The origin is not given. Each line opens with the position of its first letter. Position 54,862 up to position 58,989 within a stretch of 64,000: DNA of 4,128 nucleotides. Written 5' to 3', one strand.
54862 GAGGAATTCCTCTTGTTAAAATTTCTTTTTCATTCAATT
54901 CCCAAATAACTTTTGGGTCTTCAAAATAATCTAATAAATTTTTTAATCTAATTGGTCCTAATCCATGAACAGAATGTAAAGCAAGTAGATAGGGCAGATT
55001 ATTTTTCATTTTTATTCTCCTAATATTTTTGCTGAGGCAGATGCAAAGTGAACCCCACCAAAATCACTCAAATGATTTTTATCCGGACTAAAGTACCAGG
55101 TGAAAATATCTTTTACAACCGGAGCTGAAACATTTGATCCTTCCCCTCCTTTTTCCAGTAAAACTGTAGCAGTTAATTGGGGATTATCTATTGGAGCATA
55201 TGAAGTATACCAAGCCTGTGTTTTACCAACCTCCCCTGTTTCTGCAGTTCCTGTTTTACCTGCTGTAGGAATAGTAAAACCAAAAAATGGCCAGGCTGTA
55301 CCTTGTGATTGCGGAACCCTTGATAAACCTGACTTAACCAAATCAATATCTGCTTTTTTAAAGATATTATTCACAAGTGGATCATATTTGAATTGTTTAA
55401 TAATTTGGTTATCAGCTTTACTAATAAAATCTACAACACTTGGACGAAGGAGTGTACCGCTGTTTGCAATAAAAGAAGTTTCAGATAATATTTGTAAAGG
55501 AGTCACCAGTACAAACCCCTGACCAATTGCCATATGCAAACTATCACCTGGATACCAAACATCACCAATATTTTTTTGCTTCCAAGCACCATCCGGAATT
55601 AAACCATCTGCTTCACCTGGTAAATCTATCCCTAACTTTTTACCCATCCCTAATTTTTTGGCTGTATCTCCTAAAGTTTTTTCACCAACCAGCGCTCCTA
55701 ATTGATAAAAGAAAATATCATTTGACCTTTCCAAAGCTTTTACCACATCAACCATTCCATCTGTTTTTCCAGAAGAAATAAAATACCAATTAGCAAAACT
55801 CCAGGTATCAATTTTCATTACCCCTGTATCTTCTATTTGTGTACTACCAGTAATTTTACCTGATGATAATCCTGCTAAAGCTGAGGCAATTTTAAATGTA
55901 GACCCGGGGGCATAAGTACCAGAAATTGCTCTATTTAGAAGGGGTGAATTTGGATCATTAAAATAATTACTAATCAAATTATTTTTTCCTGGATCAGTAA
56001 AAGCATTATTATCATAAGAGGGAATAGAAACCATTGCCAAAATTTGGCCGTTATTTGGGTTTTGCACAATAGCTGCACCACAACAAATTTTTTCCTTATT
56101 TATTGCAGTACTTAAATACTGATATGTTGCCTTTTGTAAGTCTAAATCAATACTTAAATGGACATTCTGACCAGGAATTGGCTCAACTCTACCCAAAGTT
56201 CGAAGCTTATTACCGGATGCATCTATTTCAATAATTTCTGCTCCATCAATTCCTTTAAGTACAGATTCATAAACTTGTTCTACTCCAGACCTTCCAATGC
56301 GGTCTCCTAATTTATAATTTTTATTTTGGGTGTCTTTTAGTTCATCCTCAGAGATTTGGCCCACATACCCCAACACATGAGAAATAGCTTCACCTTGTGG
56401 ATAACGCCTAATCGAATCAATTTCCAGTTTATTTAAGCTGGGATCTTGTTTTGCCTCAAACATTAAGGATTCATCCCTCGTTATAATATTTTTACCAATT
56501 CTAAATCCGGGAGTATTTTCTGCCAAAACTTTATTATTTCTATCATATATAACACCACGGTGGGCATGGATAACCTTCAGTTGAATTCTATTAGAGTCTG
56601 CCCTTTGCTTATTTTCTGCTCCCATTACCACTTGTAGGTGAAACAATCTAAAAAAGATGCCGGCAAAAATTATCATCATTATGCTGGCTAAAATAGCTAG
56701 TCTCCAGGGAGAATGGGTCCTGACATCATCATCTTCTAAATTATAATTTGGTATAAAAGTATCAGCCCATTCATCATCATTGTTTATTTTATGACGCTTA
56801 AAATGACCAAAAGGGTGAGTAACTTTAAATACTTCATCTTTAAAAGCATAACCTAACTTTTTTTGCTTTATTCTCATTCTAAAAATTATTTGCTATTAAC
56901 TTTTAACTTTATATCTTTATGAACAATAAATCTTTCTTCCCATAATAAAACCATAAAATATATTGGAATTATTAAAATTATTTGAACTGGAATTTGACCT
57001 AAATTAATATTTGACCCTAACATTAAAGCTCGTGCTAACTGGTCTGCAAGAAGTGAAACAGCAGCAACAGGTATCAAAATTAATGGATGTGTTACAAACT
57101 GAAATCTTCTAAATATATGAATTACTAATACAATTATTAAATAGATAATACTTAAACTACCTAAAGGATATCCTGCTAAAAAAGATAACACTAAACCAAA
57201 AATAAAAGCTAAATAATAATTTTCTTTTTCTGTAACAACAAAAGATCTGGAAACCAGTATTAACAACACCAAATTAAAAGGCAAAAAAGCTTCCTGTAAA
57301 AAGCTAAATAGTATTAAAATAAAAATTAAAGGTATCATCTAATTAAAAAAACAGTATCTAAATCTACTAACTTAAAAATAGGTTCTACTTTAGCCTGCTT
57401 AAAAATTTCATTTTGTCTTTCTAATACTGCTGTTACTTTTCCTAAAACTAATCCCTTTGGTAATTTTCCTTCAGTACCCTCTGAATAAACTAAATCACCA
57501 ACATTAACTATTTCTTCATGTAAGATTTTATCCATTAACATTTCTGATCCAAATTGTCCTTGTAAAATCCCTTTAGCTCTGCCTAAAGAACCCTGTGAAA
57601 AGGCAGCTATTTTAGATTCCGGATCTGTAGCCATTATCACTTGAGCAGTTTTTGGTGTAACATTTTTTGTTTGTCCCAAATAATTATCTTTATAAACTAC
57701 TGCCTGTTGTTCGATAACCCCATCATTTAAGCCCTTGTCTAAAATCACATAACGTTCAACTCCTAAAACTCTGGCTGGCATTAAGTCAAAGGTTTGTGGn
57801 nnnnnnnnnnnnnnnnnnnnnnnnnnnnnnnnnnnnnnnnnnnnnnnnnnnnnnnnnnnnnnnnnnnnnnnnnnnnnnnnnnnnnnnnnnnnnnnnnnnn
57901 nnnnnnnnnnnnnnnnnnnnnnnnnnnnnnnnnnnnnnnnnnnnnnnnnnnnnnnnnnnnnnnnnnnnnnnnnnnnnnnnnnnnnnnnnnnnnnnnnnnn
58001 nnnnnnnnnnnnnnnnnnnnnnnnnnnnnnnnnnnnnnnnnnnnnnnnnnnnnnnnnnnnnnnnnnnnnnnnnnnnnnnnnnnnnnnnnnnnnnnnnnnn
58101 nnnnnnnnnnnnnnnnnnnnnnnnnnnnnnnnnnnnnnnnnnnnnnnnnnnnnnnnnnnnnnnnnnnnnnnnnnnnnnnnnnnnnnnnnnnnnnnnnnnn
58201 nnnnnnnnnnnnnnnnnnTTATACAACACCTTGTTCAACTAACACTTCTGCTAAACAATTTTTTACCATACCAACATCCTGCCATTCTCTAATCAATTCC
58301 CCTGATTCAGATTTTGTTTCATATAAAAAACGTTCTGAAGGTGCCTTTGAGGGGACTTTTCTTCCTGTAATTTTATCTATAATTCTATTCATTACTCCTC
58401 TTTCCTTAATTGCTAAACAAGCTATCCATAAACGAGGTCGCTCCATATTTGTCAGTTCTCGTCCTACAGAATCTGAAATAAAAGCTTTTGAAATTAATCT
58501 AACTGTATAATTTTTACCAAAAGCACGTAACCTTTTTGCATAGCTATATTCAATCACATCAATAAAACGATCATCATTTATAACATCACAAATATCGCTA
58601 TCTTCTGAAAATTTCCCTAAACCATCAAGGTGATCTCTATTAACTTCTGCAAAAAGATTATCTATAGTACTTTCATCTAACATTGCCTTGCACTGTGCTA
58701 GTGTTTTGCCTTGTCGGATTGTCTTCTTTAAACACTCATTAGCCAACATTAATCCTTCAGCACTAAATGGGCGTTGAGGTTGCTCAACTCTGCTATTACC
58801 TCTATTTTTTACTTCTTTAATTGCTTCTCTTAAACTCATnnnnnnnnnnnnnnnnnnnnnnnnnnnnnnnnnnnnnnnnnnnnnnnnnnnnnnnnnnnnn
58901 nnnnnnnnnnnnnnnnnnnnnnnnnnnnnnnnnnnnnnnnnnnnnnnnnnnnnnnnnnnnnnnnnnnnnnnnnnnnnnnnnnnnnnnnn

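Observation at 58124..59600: Two unknown genes, plus a long hairpin, inserted between mreB and mreC-mreD-pbp2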

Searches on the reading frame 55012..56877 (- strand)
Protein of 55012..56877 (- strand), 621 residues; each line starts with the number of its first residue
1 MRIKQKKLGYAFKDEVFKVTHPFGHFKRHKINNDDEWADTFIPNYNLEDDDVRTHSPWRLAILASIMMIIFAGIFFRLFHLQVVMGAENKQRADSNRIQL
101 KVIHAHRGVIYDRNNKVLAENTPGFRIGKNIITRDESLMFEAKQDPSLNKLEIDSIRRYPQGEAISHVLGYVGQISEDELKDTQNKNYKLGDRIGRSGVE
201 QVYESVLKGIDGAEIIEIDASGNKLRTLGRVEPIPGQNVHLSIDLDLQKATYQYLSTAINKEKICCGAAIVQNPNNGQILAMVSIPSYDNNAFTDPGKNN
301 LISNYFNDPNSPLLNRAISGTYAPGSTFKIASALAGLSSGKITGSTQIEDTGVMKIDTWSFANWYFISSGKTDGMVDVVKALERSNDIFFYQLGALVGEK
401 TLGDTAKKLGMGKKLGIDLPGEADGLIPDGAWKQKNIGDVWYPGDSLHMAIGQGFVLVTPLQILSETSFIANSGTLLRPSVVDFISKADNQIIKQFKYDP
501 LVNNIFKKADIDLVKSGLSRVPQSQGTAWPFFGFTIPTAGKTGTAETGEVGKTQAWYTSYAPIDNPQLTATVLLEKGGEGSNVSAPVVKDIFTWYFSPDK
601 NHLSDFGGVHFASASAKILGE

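Call 3: search_protein_families(library=pfam, proteins=[window:55012-56877:-], max_evalue=1)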
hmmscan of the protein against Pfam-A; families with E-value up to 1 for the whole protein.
window:55012-56877:- (621 aa): 3 families
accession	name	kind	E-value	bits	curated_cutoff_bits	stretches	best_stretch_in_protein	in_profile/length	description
PF00905.27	Transpeptidase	-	2.6e-61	207.9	22.1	1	267-592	1-298/299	Penicillin binding protein transpeptidase domain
PF03717.20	PBP_dimer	-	4.5e-31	109.1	24.4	2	151-227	102-178/180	Penicillin-binding Protein dimerisation domain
PF21922.1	PBP_dimer_2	-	0.0081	16.8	27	1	156-185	24-54/83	Penicillin binding protein A dimerisation domain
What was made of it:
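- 55012..57338 (-): mreD (56886-57338) and pbp2/mrdA (55012-56877), downstream in the same operon-like run. Pfam Transpeptidase and PBP_dimer for pbp2 (call 3).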

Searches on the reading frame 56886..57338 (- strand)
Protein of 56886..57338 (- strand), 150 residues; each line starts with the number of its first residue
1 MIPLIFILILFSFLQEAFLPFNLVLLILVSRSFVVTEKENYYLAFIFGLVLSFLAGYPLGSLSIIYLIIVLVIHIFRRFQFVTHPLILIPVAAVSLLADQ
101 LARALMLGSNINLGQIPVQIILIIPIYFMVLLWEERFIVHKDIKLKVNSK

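Call 3: search_protein_families(library=pfam, proteins=[window:56886-57338:-], max_evalue=1)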
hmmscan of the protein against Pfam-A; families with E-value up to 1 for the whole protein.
window:56886-57338:- (150 aa): 1 family
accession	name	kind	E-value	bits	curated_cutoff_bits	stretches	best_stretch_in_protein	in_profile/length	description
PF19529.4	DUF6057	-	0.77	9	29.8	1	5-118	108-219/569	Family of unknown function (DUF6057)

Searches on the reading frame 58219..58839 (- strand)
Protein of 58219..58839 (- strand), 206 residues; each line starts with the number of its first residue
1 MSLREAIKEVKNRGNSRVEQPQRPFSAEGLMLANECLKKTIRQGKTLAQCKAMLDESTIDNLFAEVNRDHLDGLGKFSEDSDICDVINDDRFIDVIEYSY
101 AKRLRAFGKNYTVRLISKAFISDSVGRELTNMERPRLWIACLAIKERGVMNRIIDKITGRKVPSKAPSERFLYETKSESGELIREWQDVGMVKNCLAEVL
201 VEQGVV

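Call 3: search_protein_families(library=pfam, proteins=[window:58219-58839:-], max_evalue=1)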
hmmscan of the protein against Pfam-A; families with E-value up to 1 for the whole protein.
window:58219-58839:- (206 aa): 0 families

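Call 5: search_protein_families(library=phrogs, proteins=[window:58219-58839:-], max_evalue=1)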
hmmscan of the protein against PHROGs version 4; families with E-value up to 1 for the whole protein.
window:58219-58839:- (206 aa): 0 families

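Call 6: search_protein_families(library=padloc, proteins=[window:58219-58839:-], max_evalue=1)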
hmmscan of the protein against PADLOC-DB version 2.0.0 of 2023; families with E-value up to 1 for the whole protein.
window:58219-58839:- (206 aa): 0 families

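Call 7: search_protein_families(library=ncbifam, proteins=[window:58219-58839:-], max_evalue=1)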
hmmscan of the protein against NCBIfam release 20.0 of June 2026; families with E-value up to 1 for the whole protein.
window:58219-58839:- (206 aa): 0 families

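Call 8: find_homologous_proteins(query=window:58219-58839:-, max_evalue=0.01)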
Query window:58219-58839:- (206 aa): 1 proteins with E <= 0.01 among 150 candidates.
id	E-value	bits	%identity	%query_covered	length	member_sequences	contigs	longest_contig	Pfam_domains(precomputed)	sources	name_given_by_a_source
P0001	1.1e-130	451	100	100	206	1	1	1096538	-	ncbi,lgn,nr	ncbi:MAG: hypothetical protein PHQ59_05320 [Candidatus Daviesbacteria bacterium]|nr:hypothetical pro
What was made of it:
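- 58219..58839 (-): ORF206, a member of a rare, fast-evolving uncharacterised protein family with five clusters known. Only itself in the word-index search (call 8).
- Tried and rejected: ORF206 first looked like an orphan (call 8).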

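Call 32: search_protein_representatives(protein=window:58219-58839:-)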
Query: 206 residues. Proteins with E-value up to 0.001 (for the whole library): 5; up to 1e-10: 3; up to 1e-30: 2. The best 5 are listed.
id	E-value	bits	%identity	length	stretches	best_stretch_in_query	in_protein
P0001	3.4e-131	451.3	100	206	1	1-206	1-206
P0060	1.8e-44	168.4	49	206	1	1-206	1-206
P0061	3.1e-14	69.8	32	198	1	3-206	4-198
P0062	3.5e-08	50.0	31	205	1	32-206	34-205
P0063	6.8e-07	45.8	28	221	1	31-205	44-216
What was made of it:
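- Tried and rejected: This was rejected after the exhaustive HMMER search (call 32).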

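Call 33: find_encoding_contigs(protein=P0060, flank=8000, max_places=4)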
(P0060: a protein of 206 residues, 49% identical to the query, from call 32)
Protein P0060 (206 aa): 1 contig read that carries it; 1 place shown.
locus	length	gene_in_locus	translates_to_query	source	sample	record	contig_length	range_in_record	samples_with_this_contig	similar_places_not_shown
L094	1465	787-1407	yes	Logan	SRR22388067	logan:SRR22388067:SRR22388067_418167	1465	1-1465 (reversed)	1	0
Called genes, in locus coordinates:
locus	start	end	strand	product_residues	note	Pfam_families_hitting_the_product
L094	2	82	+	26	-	?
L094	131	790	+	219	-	-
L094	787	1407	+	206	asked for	-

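Call 38: find_encoding_contigs(protein=P0061, flank=8000, max_places=4)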
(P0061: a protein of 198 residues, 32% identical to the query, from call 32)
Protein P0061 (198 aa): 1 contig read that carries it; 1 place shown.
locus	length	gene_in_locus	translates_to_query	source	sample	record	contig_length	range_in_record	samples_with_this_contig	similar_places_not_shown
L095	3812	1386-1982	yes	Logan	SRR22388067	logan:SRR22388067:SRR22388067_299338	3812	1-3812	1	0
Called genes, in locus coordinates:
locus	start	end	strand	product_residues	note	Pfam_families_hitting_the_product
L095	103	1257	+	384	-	-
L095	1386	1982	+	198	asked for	-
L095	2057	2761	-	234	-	-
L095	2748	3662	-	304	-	PF00215:OMPdecase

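Call 39: find_encoding_contigs(protein=P0062, flank=8000, max_places=4)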
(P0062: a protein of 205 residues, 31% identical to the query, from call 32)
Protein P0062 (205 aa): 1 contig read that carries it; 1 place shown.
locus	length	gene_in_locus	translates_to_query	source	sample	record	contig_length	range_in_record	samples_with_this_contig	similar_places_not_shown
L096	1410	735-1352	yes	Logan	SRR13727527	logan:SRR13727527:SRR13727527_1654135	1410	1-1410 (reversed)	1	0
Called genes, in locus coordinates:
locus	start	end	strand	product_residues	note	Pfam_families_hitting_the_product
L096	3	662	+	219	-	?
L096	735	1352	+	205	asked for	-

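Call 40: find_encoding_contigs(protein=P0063, flank=8000, max_places=4)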
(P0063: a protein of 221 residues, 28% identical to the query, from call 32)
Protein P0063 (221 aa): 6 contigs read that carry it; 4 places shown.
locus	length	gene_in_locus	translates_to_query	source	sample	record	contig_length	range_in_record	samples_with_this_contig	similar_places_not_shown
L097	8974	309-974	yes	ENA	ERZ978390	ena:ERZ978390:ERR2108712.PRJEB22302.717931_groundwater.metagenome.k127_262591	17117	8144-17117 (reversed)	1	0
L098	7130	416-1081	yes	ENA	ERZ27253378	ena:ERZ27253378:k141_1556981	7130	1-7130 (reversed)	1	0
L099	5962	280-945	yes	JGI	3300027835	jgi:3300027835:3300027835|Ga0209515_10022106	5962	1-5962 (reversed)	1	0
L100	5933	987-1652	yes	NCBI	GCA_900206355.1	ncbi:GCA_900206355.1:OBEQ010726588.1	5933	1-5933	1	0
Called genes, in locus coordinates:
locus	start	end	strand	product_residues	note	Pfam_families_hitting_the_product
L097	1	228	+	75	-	?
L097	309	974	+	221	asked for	-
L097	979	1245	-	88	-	PF12441:CopG_antitoxin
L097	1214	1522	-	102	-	PF04365:BrnT_toxin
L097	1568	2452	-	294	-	PF00753:Lactamase_B (faint)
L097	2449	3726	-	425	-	PF03772:Competence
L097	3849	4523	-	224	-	PF10531:SLBB (weak), PF00633:HHH (weak), PF12836:HHH_3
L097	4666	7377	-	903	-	PF00133:tRNA-synt_1, PF09334:tRNA-synt_1g, PF13603:tRNA-synt_1_2, PF00133:tRNA-synt_1, PF09334:tRNA-synt_1g, PF08264:Anticodon_1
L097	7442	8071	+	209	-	-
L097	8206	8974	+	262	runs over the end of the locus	-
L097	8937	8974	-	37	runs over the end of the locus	-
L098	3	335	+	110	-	?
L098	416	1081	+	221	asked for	-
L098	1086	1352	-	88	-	PF12441:CopG_antitoxin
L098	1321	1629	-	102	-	PF04365:BrnT_toxin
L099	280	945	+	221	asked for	-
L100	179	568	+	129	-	-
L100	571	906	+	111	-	-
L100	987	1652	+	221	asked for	-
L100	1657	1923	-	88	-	PF12441:CopG_antitoxin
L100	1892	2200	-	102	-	PF04365:BrnT_toxin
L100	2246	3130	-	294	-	PF00753:Lactamase_B (faint)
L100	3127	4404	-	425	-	PF03772:Competence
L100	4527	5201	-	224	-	PF10531:SLBB (weak), PF00633:HHH (weak), PF12836:HHH_3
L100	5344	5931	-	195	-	?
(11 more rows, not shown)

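Call 49: predict_structure(alignment_id=A3)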
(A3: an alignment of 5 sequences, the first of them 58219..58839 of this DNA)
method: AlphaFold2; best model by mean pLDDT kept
length: 206 residues; sequences in the alignment: 5
mean_pLDDT: 84.6   pTM: 0.73
mean pLDDT of the five models: 84.6, 83.6, 83.2, 82.0, 67.6
residues with pLDDT >= 90: 98; 70-90: 74; 50-70: 27; < 50: 7
segments of 3 or more residues with pLDDT < 50: 17-22
pLDDT, mean of each block of 10 residues (from residue 1): 73 54 65 86 94 97 95 93 88 90 88 93 87 91 76 64 75 91 94 96 88
secondary structure, 60 per line:
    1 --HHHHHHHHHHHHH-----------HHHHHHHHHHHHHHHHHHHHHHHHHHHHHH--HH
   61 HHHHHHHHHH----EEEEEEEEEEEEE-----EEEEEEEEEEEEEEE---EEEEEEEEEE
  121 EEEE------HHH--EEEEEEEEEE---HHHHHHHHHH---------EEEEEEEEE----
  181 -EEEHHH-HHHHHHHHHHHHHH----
elements in order: H3-15 H27-56 H59-70 E75-87 E93-107 E111-124 E136-145 H149-158 E168-176 E182-184 H189-202
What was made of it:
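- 58219..58839 (-): AF2 pLDDT 84.6, pTM 0.73 (call 49).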

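Call 52: search_protein_families(library=pfam, proteins=[L094:131-790:+, L095:2057-2761:-], max_evalue=0.01)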
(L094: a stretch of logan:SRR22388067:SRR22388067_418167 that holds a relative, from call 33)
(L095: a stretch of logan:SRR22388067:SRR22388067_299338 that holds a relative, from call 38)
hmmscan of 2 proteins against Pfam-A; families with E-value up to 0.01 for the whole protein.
L094:131-790:+ (219 aa): 0 families

L095:2057-2761:- (234 aa): 0 families

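Call 53: fold_search(model_id=the predicted structure, library=pdb)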
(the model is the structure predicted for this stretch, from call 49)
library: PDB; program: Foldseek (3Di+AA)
matches with E <= 10: 592; with E <= 0.001: 0
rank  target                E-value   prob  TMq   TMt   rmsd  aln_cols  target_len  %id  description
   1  2vzu_A                3.7e-02  0.16  0.15  0.05  14.4       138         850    9  Complex of Amycolatopsis orientalis exo-chitosanase CsxA D469A with PNP-beta-D-glucosamine (released 2008-10-14)
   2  2x09_A                4.1e-02  0.16  0.15  0.05  14.4       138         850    9  Inhibition of the exo-beta-D-glucosaminidase CsxA by a glucosamine- configured castanospermine and an amino-australine (released 2010-02-09)
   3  2vzs_A                4.6e-02  0.15  0.14  0.05  14.4       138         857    9  Chitosan Product complex of Amycolatopsis orientalis exo-chitosanase CsxA (released 2008-10-14)
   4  2vzo_A                4.9e-02  0.15  0.14  0.05  14.4       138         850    9  Crystal structure of Amycolatopsis orientalis exo-chitosanase CsxA (released 2008-10-14)
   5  2vzt_A                4.9e-02  0.15  0.15  0.05  14.4       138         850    9  Complex of Amycolatopsis orientalis exo-chitosanase CsxA E541A with PNP-beta-D-glucosamine (released 2008-10-14)
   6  2x05_A                6.9e-02  0.15  0.16  0.06  14.1       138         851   10  Inhibition of the exo-beta-D-glucosaminidase CsxA by a glucosamine- configured castanospermine and an amino-australine (released 2009-12-15)
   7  9uj0_A                1.2e-01  0.06  0.11  0.05  36.4       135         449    7  Structure of Aegerolysin-L pore (released 2025-06-18)
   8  4kgh_B                1.3e-01  0.18  0.22  0.22  15.2       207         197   12  Crystal Structure of human splunc1 lacking the secretion signal sequence (released 2013-09-25)
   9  1lsh_B                1.6e-01  0.15  0.14  0.16  19.9       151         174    7  LIPID-PROTEIN INTERACTIONS IN LIPOVITELLIN (released 2002-07-31)
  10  4kgo_B                1.9e-01  0.13  0.20  0.20  16.0       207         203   14  Crystal Structure of double Leucine to Methionine mutant human splunc1 lacking the secretion signal sequence (released 2013-09-25)
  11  9rpt_B                2.0e-01  0.23  0.17  0.21  15.5       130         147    7  Cryo-EM structure of the open state of Shigella flexneri LptDE bound by the RBP of Oekolampad phage (released 2025-12-10)
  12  9rpw_B                2.1e-01  0.38  0.15  0.19   7.1        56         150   11  Cryo-EM structure of Shigella flexneri LptDE dimer: closed-state unbound and open-state bound by Oekolampad phage RBP (released 2025-12-10)
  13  6tqu_A                2.2e-01  0.13  0.15  0.20  10.7       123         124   11  The crystal structure of the MSP domain of human MOSPD2 in complex with the Phospho-FFAT motif of STARD3. (released 2020-11-18)
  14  7a0h_A                2.3e-01  0.21  0.26  0.21   8.6       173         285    4  Structure of homodimeric actin capping protein alpha subunit from Plasmodium berghei (released 2021-08-18)
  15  5i7k_A                2.3e-01  0.10  0.18  0.19  12.9       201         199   12  Crystal Structure of Human SPLUNC1 Dolphin Mutant D1 (G58A, S61A, G62E, G63D, G66D, I67T) (released 2016-05-18)
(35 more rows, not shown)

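Call 81: search_solved_structures(query=A3, max_evalue=10)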
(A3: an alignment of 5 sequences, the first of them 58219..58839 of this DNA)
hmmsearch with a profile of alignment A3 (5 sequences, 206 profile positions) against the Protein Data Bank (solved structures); distinct sequences matched with E-value up to 10: 2.
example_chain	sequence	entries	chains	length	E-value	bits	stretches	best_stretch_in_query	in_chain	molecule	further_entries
7xlo_A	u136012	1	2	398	1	12.3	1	72-192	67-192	Inosine-5'-monophosphate dehydrogenase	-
5nft_A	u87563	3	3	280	1.5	11.8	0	62-94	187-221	Glucocorticoid receptor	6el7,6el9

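Call 83: search_protein_families(library=pfam, alignment_id=A3, max_evalue=0.1)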
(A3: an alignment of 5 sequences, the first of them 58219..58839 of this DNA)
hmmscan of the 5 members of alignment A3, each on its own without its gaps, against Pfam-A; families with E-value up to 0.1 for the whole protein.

A. member 1, window:58219-58839:- (206 aa): 0 families

B. families by the number of members that match (of 5 scanned): 2 families
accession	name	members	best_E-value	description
PF24492.1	HEAT_ECM29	1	0.03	Proteasome adapter and scaffold protein ECM29, HEAT-repeat domain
PF22812.1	CR_prot_dom_plant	1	0.066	Plant cysteine-rich protein domain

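Call 95: find_related_loci(query=window:58219-58839:-, collection=viral_contigs, flank=3000)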
Query window:58219-58839:- (206 aa) in viral_contigs; peptide patterns used: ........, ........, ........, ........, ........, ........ (x = any residue, [..] = any of these).
16 stretches matched a pattern, but none encodes a relative of the query by tblastn (E <= 1e-3).
